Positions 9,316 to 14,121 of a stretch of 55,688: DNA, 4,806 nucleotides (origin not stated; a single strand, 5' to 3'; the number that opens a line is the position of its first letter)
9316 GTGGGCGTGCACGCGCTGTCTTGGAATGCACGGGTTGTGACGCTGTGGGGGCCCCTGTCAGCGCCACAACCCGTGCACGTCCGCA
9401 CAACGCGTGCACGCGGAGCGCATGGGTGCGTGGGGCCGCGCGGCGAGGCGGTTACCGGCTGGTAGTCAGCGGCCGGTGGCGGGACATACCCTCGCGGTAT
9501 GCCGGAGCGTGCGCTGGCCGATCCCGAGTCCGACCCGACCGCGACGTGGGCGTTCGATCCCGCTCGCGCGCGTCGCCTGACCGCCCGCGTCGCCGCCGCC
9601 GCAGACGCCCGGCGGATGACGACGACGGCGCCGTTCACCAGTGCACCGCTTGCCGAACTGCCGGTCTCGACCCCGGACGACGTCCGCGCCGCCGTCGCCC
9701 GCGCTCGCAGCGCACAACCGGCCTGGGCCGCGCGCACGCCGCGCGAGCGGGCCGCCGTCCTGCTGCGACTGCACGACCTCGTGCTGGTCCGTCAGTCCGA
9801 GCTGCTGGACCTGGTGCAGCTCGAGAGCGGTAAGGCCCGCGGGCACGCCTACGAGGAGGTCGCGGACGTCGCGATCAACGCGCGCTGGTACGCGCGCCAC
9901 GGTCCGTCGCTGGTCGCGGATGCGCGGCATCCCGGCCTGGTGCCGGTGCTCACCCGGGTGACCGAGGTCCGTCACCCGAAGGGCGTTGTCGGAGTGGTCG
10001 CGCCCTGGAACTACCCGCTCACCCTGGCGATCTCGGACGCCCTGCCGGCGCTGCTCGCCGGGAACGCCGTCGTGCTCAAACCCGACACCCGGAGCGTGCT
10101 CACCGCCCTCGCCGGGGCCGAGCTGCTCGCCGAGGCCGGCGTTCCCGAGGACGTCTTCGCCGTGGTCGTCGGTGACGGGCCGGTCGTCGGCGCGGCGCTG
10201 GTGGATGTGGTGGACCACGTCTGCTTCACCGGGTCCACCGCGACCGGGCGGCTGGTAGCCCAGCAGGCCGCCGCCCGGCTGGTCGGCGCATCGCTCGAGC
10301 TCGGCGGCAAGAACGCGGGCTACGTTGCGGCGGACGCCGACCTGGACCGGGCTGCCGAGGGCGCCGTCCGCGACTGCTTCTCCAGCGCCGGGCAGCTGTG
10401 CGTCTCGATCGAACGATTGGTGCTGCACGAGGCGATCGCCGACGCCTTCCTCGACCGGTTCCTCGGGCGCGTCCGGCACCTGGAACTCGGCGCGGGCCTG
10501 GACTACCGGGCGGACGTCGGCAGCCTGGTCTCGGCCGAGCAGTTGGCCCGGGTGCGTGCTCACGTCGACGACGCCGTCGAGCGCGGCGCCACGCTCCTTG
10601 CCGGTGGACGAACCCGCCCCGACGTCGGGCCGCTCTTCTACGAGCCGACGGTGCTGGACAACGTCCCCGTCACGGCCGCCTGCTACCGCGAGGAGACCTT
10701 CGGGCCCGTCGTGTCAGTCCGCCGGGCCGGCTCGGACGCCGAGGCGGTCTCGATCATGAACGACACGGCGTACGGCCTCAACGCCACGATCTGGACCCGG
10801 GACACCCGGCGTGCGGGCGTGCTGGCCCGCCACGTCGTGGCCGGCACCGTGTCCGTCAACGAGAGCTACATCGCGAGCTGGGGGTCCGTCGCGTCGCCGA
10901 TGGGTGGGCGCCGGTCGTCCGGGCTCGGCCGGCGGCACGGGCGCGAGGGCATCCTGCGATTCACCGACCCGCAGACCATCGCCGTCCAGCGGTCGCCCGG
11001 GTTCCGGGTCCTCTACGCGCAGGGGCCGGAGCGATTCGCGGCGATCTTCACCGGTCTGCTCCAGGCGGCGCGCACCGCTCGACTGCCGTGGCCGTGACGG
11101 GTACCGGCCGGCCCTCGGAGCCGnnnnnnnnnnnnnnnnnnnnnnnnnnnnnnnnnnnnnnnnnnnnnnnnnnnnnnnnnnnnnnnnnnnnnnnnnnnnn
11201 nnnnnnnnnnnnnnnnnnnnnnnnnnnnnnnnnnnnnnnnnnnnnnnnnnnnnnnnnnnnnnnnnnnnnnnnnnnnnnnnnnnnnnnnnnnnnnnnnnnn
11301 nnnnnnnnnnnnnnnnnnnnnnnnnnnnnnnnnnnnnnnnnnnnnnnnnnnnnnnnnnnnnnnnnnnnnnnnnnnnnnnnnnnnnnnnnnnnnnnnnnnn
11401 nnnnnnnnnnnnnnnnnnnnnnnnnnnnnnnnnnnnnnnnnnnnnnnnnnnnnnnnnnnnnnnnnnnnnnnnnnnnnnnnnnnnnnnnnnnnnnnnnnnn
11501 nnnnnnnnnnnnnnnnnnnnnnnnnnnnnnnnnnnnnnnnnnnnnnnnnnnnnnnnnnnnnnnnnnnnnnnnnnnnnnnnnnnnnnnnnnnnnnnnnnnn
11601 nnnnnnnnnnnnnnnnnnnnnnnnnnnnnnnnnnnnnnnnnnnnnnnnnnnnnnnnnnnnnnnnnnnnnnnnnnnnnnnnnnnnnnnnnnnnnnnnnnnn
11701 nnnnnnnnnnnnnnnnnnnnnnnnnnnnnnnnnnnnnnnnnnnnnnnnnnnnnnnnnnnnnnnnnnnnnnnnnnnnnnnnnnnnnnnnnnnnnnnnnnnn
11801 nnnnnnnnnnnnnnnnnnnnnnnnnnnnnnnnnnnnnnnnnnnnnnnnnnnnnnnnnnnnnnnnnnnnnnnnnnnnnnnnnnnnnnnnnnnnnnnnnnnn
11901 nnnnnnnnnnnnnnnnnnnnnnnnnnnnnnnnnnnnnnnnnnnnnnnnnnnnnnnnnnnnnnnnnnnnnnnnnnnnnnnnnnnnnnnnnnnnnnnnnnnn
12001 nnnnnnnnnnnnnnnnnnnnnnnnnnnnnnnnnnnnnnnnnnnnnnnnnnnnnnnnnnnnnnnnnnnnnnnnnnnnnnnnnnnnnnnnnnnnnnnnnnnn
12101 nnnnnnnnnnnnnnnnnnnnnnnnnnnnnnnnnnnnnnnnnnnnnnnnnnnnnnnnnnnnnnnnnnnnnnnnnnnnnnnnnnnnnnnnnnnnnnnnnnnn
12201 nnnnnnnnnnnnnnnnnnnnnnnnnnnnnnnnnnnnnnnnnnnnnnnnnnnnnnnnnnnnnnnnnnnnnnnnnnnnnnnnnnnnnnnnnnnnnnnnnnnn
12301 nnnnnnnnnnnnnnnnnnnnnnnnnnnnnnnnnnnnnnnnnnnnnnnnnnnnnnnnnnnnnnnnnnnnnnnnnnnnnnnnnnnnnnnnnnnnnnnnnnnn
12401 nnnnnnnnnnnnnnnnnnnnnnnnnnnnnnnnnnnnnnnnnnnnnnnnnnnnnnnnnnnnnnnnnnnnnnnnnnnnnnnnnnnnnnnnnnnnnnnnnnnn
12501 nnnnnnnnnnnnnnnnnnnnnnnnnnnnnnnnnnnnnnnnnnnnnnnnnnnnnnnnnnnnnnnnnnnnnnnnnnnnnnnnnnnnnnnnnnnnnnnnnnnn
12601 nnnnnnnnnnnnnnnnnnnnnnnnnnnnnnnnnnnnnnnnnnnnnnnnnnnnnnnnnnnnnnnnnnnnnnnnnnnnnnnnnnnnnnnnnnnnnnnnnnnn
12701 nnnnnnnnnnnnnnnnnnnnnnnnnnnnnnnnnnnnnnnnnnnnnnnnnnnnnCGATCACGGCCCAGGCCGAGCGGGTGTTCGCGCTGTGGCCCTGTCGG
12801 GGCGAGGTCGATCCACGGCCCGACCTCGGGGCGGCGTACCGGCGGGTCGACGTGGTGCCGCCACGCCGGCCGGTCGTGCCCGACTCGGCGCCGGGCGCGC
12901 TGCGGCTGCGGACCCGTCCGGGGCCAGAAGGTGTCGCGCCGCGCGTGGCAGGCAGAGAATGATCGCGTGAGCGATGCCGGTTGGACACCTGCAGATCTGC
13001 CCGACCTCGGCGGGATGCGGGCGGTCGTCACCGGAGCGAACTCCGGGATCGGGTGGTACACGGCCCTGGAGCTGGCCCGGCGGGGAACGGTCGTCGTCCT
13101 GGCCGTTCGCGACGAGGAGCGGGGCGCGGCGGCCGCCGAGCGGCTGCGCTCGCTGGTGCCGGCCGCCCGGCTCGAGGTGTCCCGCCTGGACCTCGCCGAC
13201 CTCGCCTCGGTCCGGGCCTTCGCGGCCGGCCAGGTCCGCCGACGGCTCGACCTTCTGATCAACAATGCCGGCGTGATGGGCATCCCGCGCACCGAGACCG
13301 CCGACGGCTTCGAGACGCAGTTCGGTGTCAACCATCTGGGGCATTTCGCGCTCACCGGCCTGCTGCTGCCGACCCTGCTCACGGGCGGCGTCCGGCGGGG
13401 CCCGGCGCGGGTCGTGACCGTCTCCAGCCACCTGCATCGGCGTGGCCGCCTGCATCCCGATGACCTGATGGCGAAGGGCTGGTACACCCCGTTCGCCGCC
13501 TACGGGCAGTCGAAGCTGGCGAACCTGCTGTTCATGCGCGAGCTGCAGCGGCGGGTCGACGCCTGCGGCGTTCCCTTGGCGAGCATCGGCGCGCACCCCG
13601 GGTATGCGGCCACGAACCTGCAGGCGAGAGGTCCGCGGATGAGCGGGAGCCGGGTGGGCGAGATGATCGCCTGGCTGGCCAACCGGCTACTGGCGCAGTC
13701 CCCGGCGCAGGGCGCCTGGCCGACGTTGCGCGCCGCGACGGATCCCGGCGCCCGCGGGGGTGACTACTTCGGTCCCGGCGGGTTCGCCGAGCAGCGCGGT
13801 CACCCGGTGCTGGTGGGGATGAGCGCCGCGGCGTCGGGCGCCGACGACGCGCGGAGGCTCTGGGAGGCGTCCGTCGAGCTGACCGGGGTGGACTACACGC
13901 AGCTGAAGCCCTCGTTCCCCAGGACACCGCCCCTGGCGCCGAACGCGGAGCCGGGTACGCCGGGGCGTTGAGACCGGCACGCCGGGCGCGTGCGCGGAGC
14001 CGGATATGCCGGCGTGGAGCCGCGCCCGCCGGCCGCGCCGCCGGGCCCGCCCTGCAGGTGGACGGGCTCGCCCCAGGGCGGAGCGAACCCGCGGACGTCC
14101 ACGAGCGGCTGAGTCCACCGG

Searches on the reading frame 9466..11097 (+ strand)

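Call 102: search_protein_families(library=pfam, proteins=[window:9466-11097:+], max_evalue=0.00001)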
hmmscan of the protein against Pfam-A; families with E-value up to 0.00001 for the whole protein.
window:9466-11097:+ (543 aa): 1 family
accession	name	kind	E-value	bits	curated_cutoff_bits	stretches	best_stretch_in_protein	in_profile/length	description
PF00171.27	Aldedh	-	1.6e-134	449.4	23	1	47-505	5-461/461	Aldehyde dehydrogenase family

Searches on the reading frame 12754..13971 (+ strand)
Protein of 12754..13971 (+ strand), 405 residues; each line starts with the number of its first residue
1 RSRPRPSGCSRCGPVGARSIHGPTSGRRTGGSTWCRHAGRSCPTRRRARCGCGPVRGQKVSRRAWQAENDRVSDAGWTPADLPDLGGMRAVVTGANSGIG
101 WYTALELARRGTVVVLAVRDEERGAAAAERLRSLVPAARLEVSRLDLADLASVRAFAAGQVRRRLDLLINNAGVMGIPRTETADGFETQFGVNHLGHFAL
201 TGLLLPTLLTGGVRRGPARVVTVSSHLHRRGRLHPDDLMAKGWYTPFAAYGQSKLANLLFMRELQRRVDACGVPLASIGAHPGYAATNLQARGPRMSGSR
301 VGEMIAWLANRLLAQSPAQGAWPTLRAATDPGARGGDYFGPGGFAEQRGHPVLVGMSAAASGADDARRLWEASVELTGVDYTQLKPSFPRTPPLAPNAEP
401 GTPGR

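Call 102: search_protein_families(library=pfam, proteins=[window:12754-13971:+], max_evalue=0.00001)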
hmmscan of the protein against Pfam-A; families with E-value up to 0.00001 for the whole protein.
window:12754-13971:+ (405 aa): 2 families
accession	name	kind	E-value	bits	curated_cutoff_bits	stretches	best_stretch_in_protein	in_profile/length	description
PF00106.31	adh_short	-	6.7e-23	81.6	26.6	1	90-291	3-188/195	short chain dehydrogenase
PF13561.12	adh_short_C2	-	9.8e-13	48.7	27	1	94-231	1-136/236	Enoyl-(Acyl carrier protein) reductase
